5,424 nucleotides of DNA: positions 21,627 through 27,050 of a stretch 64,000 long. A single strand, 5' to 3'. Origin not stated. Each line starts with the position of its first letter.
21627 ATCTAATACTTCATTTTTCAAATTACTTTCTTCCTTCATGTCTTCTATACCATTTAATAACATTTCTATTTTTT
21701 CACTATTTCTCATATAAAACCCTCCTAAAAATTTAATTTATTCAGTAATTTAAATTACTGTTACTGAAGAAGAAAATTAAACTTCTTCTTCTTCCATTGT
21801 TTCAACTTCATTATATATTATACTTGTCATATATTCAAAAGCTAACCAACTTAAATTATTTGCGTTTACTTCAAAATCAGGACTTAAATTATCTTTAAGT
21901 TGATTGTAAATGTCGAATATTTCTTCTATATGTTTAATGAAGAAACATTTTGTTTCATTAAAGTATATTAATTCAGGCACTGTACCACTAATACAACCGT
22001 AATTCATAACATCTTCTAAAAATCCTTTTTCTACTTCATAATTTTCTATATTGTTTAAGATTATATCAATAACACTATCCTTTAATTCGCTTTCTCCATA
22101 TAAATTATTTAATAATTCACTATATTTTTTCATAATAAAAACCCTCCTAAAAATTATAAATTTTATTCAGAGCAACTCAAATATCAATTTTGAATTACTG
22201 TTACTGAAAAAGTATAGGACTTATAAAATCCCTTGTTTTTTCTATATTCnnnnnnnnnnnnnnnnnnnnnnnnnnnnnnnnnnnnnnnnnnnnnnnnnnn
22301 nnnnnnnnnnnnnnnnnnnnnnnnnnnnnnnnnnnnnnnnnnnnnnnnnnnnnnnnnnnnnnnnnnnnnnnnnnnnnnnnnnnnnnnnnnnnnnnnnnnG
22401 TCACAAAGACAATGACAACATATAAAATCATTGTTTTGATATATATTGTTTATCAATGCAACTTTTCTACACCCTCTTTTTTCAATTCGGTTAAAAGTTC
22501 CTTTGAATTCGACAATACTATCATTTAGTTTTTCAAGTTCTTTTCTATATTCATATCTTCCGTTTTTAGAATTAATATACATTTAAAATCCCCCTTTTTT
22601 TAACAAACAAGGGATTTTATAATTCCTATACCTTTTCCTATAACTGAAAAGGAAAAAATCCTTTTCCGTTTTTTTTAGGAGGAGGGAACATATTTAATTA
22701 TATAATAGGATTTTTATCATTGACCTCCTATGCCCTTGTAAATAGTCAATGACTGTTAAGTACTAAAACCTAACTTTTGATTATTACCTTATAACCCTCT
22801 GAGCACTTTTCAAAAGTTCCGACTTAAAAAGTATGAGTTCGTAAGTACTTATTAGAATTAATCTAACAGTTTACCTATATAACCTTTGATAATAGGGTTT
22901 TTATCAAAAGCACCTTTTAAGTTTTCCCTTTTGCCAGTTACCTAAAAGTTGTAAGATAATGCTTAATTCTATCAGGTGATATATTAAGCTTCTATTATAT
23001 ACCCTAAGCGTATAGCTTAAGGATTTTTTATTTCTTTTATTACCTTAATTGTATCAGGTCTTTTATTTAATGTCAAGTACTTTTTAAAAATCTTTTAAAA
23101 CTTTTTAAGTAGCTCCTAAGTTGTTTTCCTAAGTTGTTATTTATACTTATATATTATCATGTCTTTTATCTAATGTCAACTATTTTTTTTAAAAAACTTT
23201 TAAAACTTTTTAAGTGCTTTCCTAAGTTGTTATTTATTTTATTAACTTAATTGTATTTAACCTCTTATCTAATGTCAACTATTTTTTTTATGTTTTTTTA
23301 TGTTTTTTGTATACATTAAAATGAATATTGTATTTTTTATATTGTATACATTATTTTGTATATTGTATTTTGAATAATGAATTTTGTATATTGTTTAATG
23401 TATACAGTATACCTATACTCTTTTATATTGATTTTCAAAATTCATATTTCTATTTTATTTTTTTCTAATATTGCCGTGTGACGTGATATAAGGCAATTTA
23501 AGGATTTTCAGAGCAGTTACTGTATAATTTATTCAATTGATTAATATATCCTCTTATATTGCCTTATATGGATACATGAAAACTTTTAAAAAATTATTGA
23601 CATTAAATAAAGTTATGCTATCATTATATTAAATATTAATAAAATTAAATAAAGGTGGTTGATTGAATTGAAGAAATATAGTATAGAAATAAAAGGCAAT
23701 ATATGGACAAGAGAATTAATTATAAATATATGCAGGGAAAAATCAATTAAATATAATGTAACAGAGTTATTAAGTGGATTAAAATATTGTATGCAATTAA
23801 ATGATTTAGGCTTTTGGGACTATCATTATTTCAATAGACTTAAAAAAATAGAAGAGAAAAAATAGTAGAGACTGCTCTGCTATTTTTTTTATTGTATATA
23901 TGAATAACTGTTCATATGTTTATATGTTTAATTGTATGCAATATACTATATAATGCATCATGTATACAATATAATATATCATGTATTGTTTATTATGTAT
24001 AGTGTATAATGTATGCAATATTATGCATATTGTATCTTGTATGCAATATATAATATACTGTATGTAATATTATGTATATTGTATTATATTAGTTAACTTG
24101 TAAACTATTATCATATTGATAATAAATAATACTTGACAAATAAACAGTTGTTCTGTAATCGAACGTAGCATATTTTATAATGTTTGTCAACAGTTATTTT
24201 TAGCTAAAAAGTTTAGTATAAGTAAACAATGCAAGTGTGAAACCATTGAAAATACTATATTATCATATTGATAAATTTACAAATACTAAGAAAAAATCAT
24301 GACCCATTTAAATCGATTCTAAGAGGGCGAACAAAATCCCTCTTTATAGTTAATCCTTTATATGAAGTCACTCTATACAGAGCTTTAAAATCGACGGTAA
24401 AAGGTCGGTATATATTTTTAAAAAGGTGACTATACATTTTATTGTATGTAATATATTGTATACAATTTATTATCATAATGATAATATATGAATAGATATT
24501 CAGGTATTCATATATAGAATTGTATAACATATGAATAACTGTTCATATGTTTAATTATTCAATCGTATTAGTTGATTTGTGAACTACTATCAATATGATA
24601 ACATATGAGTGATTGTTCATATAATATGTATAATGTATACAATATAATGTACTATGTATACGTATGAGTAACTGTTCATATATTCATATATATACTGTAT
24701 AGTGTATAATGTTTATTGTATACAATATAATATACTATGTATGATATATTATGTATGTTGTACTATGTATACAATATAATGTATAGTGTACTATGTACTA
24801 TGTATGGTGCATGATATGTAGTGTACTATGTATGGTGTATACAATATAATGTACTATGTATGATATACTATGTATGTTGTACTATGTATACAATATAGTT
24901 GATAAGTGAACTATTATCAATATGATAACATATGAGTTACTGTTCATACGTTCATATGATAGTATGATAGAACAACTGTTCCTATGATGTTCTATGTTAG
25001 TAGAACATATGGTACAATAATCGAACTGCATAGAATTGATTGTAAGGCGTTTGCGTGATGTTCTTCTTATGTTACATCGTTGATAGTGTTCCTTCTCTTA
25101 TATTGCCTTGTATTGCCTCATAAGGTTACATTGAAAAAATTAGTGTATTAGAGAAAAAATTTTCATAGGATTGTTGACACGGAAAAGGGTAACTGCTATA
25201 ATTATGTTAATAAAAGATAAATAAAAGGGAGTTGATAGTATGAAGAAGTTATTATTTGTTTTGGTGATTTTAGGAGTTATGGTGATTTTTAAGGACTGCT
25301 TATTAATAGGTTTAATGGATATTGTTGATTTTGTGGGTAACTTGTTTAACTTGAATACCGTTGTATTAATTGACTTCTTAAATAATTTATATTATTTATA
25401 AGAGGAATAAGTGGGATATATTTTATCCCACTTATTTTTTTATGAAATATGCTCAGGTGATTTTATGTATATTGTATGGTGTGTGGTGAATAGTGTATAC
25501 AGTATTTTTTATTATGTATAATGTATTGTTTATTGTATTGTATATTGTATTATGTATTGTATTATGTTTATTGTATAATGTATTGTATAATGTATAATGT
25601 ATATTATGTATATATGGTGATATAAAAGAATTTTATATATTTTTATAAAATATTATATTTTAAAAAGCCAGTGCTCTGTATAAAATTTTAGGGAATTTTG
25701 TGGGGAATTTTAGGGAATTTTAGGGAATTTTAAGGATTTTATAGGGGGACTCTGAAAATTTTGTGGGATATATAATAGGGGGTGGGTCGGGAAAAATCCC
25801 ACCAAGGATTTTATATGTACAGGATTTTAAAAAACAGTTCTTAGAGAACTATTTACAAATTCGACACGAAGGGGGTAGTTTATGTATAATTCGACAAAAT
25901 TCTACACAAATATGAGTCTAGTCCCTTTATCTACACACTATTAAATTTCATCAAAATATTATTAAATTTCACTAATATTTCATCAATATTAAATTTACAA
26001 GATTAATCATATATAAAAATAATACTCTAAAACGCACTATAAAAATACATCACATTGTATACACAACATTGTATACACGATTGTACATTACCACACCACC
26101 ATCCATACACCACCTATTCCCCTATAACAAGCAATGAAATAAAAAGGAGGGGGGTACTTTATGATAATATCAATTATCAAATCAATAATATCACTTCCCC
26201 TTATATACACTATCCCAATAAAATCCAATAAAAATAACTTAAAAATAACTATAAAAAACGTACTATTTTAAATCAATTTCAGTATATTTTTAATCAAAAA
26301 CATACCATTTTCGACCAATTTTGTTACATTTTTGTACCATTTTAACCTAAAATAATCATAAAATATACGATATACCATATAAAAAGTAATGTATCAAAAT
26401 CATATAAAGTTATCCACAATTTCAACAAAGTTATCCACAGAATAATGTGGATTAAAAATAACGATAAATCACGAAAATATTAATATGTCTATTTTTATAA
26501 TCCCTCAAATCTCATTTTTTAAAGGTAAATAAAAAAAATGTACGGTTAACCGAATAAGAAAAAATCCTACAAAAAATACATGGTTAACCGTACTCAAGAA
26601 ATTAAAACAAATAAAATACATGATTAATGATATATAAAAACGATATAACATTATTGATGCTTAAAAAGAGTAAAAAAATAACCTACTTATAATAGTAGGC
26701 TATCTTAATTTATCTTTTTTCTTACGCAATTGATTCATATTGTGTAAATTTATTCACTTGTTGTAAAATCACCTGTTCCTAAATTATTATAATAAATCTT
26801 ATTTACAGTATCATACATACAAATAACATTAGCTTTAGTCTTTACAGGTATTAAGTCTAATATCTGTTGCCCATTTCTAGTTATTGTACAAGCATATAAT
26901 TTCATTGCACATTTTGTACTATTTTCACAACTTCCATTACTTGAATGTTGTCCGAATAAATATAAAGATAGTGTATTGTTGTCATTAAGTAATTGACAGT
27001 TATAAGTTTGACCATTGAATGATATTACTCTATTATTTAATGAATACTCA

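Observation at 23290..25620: Dense arrays of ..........-centred motifs filling a 2.3-kb non-coding region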

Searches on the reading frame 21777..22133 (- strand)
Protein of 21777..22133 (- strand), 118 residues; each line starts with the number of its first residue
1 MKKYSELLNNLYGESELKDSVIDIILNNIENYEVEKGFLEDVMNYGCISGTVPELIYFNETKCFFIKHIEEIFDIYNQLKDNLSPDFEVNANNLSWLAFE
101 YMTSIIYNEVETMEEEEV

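Call 12: search_protein_families(library=pfam, proteins=[window:21777-22133:-], max_evalue=0.01)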
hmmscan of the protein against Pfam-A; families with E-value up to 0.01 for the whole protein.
window:21777-22133:- (118 aa): 1 family
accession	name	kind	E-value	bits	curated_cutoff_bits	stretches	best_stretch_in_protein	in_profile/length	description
PF23864.1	DUF7222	-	6.5e-18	65.4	27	1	23-116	2-89/108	Domain of unknown function (DUF7222)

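Call 36: search_protein_families(library=phrogs, proteins=[window:21777-22133:-], max_evalue=0.01)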
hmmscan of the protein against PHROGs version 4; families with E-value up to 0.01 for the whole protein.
window:21777-22133:- (118 aa): 2 families
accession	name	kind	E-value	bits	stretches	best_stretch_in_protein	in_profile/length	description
phrog_27501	-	unknown function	1.3e-12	49.2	1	21-80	5-67/185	-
phrog_2543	-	unknown function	9.1e-10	39.9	1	34-93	12-71/157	-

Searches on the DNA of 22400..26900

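Call 17: search_rna_families(source=window, start=22400, end=26900, threshold=evalue, max_evalue=1)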
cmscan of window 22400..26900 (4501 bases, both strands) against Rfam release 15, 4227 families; matches with E-value up to 1: 2.
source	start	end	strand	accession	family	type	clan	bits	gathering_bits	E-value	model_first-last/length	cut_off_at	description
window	24101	24172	+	RF03482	mir-4774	Gene; miRNA;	-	24.3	85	0.41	1-76/76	no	mir-4774 microRNA precursor family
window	22640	22689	+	RF02937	Clostridiales-2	Gene; sRNA;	-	18.9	58.6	0.59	1-82/82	no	Clostridiales-2 RNA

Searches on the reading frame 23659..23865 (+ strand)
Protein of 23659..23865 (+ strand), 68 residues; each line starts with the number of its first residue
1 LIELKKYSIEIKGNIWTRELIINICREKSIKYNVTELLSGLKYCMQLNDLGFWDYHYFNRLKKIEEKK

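Call 12: search_protein_families(library=pfam, proteins=[window:23659-23865:+], max_evalue=0.01)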
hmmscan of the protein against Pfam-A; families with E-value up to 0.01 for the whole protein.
window:23659-23865:+ (68 aa): 0 families

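Call 32: find_homologous_proteins(query=window:23659-23862:+, max_evalue=0.01)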
Query seq(68 aa) (68 aa): 15 proteins with E <= 0.01 among 16 candidates.
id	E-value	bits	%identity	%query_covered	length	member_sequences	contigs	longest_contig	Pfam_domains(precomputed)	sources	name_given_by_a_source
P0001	3.0e-35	137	95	96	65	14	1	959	-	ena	-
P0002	1.5e-30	122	85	85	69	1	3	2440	-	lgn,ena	-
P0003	2.5e-30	121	83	100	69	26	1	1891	-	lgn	-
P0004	3.3e-30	121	83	85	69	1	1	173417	-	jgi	jgi:hypothetical protein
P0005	4.5e-30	120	85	96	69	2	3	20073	-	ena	-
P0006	2.9e-29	118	85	96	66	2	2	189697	-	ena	-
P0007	7.4e-29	116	78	100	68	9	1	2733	-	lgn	-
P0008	1.2e-28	116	84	81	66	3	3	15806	-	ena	-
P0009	1.3e-27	112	77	96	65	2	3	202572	-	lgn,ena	-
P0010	4.7e-27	111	75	81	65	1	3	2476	-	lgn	-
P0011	1.1e-26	110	80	94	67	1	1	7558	-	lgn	-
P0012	1.3e-26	109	78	81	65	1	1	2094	-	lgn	-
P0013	1.4e-25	106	75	96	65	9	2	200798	-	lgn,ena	-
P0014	3.1e-25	105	74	96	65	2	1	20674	-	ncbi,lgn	-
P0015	2.0e-22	96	81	78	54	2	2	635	-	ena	-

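Call 35: search_solved_structures(query=A1, max_evalue=10)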
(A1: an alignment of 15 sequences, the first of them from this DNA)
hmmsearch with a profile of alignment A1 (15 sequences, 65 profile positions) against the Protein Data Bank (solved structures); distinct sequences matched with E-value up to 10: 1.
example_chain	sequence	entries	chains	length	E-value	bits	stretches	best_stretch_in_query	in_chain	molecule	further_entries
5fcn_B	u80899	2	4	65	0.34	14.5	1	28-63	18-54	Centrosomal protein of 135 kDa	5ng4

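Call 36: search_protein_families(library=phrogs, proteins=[window:23668-23862:+], max_evalue=0.01)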
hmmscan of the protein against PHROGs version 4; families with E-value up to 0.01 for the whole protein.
seq(65 aa): 0 families

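Call 37: find_encoding_contigs(protein=P0014, flank=10000, max_places=3)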
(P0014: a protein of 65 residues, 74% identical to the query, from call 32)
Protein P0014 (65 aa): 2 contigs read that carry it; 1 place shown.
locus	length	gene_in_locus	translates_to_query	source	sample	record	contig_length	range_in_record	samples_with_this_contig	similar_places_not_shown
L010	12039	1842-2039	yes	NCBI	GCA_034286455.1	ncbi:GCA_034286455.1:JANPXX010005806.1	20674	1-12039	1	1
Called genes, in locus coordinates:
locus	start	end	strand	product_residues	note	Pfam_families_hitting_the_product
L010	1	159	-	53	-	?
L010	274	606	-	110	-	-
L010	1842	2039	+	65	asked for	-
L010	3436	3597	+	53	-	-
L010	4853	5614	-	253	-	PF01697:Glyco_transf_92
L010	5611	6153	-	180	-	-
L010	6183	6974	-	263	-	-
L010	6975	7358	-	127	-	-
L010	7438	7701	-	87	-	-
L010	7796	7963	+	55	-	-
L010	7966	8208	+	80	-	-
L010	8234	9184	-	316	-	-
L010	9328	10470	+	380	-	PF13250:SNIPE, PF10544:T5orf172, PF13455:MUG113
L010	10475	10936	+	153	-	-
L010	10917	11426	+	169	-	-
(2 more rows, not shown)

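Call 38: find_encoding_contigs(protein=P0013, flank=10000, max_places=3)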
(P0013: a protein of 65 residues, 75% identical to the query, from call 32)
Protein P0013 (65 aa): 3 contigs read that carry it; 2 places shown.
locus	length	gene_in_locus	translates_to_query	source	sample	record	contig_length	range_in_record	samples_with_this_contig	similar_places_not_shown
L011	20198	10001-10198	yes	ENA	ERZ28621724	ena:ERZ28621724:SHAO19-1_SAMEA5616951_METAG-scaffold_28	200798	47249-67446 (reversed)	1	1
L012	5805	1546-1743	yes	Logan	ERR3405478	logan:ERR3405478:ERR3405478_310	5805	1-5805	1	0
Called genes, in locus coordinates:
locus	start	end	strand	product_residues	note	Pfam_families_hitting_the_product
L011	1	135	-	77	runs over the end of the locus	-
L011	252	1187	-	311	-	-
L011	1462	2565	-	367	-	PF10543:ORF6N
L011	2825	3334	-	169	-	PF00226:DnaJ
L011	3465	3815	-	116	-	-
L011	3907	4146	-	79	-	-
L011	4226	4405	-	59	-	-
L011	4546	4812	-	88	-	-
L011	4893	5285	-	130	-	-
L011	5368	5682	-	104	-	-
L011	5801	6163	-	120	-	-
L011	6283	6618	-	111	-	-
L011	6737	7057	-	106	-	-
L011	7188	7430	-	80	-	-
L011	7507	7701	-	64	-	-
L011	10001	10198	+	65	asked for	-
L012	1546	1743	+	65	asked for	-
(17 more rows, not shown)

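Call 40: predict_structure(alignment_id=A1)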
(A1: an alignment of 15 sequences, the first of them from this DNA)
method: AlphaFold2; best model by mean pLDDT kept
length: 68 residues; sequences in the alignment: 15
mean_pLDDT: 73.8   pTM: 0.57
mean pLDDT of the five models: 73.8, 66.1, 59.5, 58.0, 56.0
residues with pLDDT >= 90: 0; 70-90: 53; 50-70: 11; < 50: 4
segments of 3 or more residues with pLDDT < 50: 1-4
pLDDT, mean of each block of 10 residues (from residue 1): 58 78 74 77 75 78 78
secondary structure, 60 per line:
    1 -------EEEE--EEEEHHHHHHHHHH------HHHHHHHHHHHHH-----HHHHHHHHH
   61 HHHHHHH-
elements in order: E8-11 E14-17 H18-27 H34-46 H52-67

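Call 46: fold_search(model_id=the predicted structure, library=pdb)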
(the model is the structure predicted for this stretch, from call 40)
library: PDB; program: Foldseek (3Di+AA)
matches with E <= 10: 97; with E <= 0.001: 0
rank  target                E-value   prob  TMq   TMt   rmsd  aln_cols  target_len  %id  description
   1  8c35_B                2.7e+00  0.15  0.38  0.15   7.2        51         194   12  Dark state 2.1 Angstrom crystal structure of H132A variant of cobalamin binding domain belonging to a light-dependent  (released 2023-08-16)
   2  4zu9                  2.7e+00  0.07  0.33  0.05  12.4        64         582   26  Crystal structure of bacterial selenocysteine-specific elongation factor EF-Sec (released 2015-09-23)
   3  6eri_Az               3.1e+00  0.03  0.27  0.10  20.8        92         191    8  Structure of the chloroplast ribosome with chl-RRF and hibernation-promoting factor (released 2018-04-18)
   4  5lfk_B                3.3e+00  0.20  0.43  0.14   9.8        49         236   12  Crystal structure of CpxAHDC (hemiphosphorylated form) (released 2017-06-07)
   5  7te2                  3.3e+00  0.11  0.37  0.14   6.7        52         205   13  Crystal Structure of AerR from Rhodobacter capsulatus at 2.25 A. (released 2022-08-31)
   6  9nlu_H                3.5e+00  0.12  0.34  0.10   5.3        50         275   20  Y20S (Sec18-Sec17-Sec9-Sso1-Snc1) EDTA - Class 5 (released 2025-10-01)
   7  8jbs_A                3.5e+00  0.09  0.35  0.12   7.7        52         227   13  B12-binding domain from Chloracidobacterium thermophilum MerR family protein, dark state (released 2024-11-13)
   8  8jbs_B                4.3e+00  0.08  0.33  0.12   7.1        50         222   12  B12-binding domain from Chloracidobacterium thermophilum MerR family protein, dark state (released 2024-11-13)
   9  8c37_A                4.6e+00  0.11  0.39  0.15   7.2        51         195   10  An intermediate light exposed 2.15 Angstrom crystal structure of H132A variant of cobalamin binding domain belonging t (released 2023-08-16)
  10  9cru_G                4.6e+00  0.10  0.34  0.10   5.2        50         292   20  Y20S (Sec18-Sec17-Sec9-Sso1-Snc1) EDTA - Class 1 (released 2025-08-27)
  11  7moe_B                4.9e+00  0.05  0.29  0.16   4.3        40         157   15  Crystal Structure of Arabidopsis thaliana Plant and Fungi Atypical Dual Specificity Phosphatase 1(AtPFA-DSP1)Cys150Ser (released 2022-03-02)
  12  8c35_D                5.2e+00  0.10  0.38  0.15   7.2        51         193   12  Dark state 2.1 Angstrom crystal structure of H132A variant of cobalamin binding domain belonging to a light-dependent  (released 2023-08-16)
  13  9avc_B                5.5e+00  0.16  0.46  0.33   3.8        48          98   14  Fis1 Structure Y38E mutation (released 2025-05-21)
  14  4biy_D                5.5e+00  0.13  0.44  0.15   9.7        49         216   12  Crystal structure of CpxAHDC (monoclinic form 2) (released 2014-02-12)
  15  4yvo                  5.5e+00  0.09  0.41  0.27   4.4        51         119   16  Crystal Structure of the TPR Domain of Arabidopsis FLU (FLU-TPR) (released 2015-06-10)
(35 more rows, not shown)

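Call 47: fold_search(model_id=the predicted structure, library=viral)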
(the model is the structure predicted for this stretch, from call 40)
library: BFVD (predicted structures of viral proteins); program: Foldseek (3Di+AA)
matches with E <= 10: 303; with E <= 0.001: 0
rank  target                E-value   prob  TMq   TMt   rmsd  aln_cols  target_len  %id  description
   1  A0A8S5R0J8            3.1e-01  0.23  0.38  0.04  12.9       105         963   18  Minor tail protein [Siphoviridae sp. cttJO12]
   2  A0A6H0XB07            4.2e-01  0.21  0.30  0.32  10.1        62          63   16  (no name in the UniProt tables at hand)
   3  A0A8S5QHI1            5.1e-01  0.35  0.35  0.37   5.4        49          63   18  Uncharacterized protein [Myoviridae sp. ctdNl2]
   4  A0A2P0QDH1            5.9e-01  0.35  0.42  0.39   8.1        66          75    8  Uncharacterized protein [Salmonella phage BSP22A]
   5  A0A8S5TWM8            6.2e-01  0.60  0.44  0.44   4.1        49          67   14  Uncharacterized protein [Siphoviridae sp. ctcx61]
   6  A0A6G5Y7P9            6.2e-01  0.23  0.40  0.18   7.8        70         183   16  (no name in the UniProt tables at hand)
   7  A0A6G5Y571            7.6e-01  0.14  0.33  0.26   8.0        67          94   18  (no name in the UniProt tables at hand)
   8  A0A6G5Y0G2            1.0e+00  0.21  0.37  0.11   9.9        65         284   14  (no name in the UniProt tables at hand)
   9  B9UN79                1.0e+00  0.10  0.34  0.24  20.2        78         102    6  Nucleoprotein (Fragment) [Rabies virus]
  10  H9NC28                1.1e+00  0.18  0.39  0.15   8.9        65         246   20  (no name in the UniProt tables at hand)
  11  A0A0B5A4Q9            1.2e+00  0.21  0.43  0.17  16.2        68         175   12  Tail fiber assembly protein [Yersinia phage vB_YenM_TG1]
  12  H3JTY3                1.3e+00  0.09  0.33  0.19  19.5        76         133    8  Nucleoprotein (Fragment) [Rabies virus]
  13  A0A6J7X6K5            1.3e+00  0.08  0.32  0.19  16.4        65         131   15  Phage tail assembly chaperone protein [uncultured Caudovirales phage]
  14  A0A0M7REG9            1.4e+00  0.20  0.42  0.31   9.1        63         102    6  Uncharacterized protein [Escherichia phage slur09]
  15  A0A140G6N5            1.4e+00  0.12  0.35  0.20  12.3        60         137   12  Uncharacterized protein [Arthrobacter phage Kitkat]
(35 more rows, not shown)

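Call 86: search_protein_representatives(alignment_id=A1)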
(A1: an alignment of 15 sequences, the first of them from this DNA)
Query: 15 sequences, 65 profile positions. Proteins with E-value up to 0.001 (for the whole library): 8; up to 1e-10: 2; up to 1e-30: 1. The best 8 are listed.
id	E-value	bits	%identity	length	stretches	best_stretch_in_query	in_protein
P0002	3.6e-37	142.5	-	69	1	1-65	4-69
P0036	3.5e-19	84.9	-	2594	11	25-44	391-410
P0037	1.9e-10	56.9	-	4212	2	28-45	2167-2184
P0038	5.4e-05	39.5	-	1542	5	25-46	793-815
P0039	5.7e-05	39.4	-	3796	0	-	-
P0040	6.1e-05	39.3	-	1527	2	19-43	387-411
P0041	1.8e-04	37.8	-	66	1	2-63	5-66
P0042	3.6e-04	36.9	-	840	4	19-43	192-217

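Call 88: find_encoding_contigs(protein=P0041, flank=6000, max_places=4)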
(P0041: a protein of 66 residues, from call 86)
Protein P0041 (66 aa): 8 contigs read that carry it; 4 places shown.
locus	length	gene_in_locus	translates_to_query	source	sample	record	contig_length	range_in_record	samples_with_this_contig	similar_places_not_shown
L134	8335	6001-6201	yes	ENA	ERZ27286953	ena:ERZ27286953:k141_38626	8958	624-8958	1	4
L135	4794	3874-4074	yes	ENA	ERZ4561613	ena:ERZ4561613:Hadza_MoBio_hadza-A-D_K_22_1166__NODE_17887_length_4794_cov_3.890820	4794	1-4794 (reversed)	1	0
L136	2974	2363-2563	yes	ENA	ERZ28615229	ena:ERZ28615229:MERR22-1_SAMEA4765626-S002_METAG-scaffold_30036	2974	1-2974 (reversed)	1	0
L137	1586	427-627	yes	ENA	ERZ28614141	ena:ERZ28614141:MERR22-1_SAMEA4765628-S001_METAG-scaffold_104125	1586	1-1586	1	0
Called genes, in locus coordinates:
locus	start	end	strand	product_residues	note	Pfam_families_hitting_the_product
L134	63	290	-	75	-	-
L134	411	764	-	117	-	-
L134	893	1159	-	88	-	-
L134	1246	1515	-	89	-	-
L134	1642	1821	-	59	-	-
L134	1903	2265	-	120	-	-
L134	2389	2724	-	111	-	-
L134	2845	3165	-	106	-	-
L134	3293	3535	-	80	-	-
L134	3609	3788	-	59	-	-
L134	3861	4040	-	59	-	-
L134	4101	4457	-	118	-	PF23864:DUF7222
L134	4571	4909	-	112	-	-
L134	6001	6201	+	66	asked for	-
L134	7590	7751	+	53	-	-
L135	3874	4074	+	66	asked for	-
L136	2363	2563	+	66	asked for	-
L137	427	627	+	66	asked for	-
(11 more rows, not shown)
